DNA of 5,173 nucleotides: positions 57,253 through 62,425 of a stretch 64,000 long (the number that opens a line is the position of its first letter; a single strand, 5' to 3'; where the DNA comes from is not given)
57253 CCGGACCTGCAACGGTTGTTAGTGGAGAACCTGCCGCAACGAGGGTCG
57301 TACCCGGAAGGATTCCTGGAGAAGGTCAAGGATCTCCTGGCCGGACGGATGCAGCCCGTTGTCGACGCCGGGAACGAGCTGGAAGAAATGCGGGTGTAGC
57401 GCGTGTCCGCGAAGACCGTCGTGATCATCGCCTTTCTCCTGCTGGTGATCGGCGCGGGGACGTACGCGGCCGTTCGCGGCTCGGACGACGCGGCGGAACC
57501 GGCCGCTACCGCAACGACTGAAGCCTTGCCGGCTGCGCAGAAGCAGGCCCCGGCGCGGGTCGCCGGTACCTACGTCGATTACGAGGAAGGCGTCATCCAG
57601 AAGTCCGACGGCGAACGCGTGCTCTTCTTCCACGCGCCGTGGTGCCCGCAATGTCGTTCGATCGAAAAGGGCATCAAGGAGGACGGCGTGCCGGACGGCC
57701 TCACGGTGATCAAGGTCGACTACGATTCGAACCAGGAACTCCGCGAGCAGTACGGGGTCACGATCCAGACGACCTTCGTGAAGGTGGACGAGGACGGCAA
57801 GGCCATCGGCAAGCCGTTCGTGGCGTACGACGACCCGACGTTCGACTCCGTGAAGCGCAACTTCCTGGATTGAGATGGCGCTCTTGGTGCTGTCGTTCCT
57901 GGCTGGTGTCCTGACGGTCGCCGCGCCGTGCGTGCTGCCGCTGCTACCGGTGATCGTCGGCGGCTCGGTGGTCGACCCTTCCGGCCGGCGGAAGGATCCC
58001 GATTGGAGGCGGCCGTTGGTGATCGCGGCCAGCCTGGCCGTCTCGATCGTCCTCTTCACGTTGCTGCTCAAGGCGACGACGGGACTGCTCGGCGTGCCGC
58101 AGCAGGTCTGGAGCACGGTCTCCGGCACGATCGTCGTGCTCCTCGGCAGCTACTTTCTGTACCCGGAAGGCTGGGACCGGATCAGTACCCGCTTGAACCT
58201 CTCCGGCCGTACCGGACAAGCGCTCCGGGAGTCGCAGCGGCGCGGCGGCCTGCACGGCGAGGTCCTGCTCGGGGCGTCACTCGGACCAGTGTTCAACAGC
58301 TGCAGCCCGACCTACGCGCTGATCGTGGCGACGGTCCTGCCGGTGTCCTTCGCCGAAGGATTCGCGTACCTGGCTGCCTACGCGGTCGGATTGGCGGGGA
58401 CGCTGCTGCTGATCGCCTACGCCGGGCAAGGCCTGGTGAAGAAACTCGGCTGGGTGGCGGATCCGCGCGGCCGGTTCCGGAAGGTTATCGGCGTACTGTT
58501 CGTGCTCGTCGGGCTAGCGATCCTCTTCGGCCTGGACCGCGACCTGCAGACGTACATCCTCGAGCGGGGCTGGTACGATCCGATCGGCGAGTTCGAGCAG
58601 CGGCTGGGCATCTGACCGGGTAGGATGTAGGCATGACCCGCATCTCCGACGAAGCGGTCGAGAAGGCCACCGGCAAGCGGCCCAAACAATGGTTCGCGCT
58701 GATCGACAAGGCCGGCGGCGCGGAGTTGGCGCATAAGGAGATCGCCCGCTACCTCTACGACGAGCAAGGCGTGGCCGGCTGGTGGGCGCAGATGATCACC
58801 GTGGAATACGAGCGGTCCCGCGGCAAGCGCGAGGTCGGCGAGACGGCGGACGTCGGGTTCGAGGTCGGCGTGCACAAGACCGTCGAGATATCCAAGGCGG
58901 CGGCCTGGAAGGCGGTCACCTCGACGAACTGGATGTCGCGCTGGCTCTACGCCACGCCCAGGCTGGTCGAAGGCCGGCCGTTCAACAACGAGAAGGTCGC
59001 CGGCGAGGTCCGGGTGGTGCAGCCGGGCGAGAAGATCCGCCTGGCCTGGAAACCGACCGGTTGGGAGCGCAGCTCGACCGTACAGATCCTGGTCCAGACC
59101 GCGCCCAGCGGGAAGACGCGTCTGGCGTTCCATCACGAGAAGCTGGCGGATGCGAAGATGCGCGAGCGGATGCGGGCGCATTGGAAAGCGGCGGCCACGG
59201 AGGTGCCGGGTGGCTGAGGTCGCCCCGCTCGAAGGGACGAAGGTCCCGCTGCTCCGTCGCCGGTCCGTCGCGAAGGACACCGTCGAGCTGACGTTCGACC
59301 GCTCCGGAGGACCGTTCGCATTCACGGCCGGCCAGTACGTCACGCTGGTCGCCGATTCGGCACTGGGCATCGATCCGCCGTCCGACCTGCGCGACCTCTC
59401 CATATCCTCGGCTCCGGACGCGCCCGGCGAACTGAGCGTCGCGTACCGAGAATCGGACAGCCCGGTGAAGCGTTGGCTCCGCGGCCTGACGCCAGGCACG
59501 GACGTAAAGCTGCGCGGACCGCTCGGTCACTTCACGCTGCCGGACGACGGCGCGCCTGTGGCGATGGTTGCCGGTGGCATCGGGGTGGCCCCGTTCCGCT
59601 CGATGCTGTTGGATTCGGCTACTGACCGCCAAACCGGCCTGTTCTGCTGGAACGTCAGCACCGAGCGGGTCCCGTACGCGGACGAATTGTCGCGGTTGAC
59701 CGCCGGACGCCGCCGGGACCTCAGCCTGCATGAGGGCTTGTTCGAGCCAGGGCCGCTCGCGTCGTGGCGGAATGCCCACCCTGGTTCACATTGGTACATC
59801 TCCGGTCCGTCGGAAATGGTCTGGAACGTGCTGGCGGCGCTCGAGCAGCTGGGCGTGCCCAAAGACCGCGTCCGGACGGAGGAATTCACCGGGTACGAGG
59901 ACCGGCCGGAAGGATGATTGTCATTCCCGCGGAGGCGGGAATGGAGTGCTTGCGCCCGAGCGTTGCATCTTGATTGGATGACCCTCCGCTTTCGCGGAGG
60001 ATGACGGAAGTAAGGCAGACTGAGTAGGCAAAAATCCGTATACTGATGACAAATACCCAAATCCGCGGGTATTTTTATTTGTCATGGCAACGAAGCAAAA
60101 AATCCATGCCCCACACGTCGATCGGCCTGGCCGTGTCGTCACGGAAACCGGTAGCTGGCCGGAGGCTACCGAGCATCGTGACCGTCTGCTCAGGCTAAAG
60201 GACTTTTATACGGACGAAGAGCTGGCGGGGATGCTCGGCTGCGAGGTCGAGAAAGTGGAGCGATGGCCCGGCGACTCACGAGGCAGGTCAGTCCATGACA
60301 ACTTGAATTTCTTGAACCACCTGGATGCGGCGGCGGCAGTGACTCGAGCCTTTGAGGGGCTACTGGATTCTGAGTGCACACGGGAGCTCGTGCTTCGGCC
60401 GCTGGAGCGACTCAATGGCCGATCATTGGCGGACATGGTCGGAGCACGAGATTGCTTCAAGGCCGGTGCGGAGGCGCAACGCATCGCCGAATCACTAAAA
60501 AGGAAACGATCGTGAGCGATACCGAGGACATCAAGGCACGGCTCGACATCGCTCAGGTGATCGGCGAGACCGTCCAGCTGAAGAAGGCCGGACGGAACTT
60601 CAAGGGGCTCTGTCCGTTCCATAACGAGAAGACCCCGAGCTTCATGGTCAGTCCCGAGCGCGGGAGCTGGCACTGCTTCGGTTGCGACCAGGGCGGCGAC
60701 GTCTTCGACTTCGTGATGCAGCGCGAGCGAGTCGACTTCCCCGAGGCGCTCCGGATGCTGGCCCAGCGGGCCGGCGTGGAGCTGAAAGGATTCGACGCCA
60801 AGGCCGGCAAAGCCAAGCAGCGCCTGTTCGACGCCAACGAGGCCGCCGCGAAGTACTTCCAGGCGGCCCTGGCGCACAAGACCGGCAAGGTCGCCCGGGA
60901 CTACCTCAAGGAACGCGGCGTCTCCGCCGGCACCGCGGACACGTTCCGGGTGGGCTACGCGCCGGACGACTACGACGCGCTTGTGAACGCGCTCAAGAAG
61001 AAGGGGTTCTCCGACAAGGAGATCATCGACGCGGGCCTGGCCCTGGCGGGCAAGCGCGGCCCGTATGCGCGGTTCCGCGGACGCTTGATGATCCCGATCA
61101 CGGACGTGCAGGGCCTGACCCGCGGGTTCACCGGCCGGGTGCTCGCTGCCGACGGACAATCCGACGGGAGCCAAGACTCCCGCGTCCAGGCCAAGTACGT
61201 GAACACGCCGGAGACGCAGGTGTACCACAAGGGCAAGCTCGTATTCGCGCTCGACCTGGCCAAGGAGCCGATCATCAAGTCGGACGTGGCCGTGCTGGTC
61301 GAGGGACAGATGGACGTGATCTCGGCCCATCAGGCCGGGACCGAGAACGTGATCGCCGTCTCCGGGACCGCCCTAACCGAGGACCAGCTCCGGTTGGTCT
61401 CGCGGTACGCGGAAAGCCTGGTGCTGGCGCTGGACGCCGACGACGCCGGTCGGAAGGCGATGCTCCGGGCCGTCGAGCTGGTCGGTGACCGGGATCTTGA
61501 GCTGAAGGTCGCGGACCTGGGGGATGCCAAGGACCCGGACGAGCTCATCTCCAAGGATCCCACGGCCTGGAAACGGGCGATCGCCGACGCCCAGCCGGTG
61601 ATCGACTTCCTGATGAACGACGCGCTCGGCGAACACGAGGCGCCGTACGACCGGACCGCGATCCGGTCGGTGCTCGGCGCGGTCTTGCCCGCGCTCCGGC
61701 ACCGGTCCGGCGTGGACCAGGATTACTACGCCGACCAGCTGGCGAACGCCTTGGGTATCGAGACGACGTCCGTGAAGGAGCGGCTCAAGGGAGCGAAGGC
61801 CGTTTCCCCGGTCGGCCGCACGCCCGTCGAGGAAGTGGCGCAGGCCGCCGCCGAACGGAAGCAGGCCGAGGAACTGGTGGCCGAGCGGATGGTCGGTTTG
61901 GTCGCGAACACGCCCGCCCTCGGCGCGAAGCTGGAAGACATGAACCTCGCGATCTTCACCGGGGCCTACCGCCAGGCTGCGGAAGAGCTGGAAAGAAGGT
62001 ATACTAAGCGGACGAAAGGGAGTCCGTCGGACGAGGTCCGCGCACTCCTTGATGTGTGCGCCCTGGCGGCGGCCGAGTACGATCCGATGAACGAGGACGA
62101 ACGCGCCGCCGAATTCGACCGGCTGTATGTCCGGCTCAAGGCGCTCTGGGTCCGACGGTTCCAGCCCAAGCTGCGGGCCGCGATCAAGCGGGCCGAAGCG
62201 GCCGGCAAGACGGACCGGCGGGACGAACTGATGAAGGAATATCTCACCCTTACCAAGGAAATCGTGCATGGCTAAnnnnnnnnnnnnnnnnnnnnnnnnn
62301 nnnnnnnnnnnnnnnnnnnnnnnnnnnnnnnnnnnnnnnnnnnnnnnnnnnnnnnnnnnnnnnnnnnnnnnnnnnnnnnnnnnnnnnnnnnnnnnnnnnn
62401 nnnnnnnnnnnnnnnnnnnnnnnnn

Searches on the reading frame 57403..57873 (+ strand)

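Call 26: search_protein_families(library=pfam, max_evalue=0.0001, proteins=[window:57403-57873:+])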
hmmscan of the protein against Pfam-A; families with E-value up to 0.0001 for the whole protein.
window:57403-57873:+ (156 aa): 1 family
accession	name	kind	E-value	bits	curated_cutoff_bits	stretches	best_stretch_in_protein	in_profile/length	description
PF00085.26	Thioredoxin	-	1e-08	35.5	23.5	1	64-127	13-78/103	Thioredoxin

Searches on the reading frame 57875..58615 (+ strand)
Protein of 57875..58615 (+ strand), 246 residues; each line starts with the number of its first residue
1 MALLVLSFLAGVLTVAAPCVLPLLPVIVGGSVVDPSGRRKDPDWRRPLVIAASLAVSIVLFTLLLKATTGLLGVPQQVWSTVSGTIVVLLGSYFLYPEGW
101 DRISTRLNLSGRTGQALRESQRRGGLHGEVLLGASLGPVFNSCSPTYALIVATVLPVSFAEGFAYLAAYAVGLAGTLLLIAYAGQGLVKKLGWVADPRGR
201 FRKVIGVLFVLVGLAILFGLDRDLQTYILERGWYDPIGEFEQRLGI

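Call 26: search_protein_families(library=pfam, max_evalue=0.0001, proteins=[window:57875-58615:+])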
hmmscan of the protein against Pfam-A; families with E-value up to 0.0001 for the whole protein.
window:57875-58615:+ (246 aa): 2 families
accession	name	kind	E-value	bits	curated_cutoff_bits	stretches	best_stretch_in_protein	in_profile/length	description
PF02683.22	DsbD_TM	-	3.3e-09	36.8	27.1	1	3-215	4-213/219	Cytochrome C biogenesis protein transmembrane domain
PF13386.12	DsbD_2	-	6.7e-05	23.3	24.9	0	61-214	56-198/199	Cytochrome C biogenesis protein transmembrane region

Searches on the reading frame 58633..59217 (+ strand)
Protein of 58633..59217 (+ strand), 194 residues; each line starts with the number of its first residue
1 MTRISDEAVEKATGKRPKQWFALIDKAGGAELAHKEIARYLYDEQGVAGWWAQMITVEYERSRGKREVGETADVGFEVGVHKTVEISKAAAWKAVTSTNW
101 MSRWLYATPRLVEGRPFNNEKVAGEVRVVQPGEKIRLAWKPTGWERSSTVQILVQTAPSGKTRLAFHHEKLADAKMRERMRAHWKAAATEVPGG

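Call 26: search_protein_families(library=pfam, max_evalue=0.0001, proteins=[window:58633-59217:+])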
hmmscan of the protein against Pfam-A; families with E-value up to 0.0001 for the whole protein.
window:58633-59217:+ (194 aa): 2 families
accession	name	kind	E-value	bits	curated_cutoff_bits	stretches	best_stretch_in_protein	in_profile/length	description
PF14117.11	DUF4287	-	3.7e-08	33.7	27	1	7-60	7-59/60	Domain of unknown function (DUF4287)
PF08327.17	AHSA1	-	2.9e-07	31.2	22.1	1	89-188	5-117/125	Activator of Hsp90 ATPase homolog 1-like protein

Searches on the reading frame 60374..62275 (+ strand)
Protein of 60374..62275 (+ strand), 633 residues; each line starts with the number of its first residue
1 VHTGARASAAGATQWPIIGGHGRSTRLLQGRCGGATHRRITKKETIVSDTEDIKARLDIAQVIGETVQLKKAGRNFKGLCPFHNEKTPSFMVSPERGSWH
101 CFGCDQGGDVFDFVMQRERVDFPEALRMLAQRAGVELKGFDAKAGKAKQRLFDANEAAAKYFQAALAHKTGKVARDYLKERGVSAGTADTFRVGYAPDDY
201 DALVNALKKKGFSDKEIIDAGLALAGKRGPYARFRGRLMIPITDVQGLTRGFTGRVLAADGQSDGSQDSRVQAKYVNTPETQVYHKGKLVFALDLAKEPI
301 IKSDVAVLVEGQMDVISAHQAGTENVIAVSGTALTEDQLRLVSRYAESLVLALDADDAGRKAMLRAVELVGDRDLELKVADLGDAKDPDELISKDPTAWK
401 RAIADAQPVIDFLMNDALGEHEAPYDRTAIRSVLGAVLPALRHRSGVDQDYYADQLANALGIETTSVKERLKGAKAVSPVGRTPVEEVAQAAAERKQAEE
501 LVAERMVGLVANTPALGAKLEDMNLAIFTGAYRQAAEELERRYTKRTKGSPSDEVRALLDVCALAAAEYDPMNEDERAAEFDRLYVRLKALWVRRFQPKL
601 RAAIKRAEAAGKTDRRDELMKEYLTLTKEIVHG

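Call 26: search_protein_families(library=pfam, max_evalue=0.0001, proteins=[window:60374-62275:+])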
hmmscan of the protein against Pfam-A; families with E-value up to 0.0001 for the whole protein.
window:60374-62275:+ (633 aa): 6 families
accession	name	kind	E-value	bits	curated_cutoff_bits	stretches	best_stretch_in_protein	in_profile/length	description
PF01807.25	Zn_ribbon_DnaG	-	8.8e-35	118.9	24.9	1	50-138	6-94/98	CHC2 zinc finger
PF08275.17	DNAG_N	-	2.4e-33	115.4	26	1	161-297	1-128/128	DNA primase catalytic core, N-terminal domain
PF13155.12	Toprim_2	-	2.4e-22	79.5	22.1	1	307-392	1-88/88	Toprim-like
PF13662.12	Toprim_4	-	1.2e-16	61.1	25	1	305-378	2-82/85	Toprim domain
PF01751.28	Toprim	-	5.7e-12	46.1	23.1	1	306-371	2-81/96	Toprim domain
PF13362.12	Toprim_3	-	1.1e-06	29.4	27.2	1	306-393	2-90/95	Toprim domain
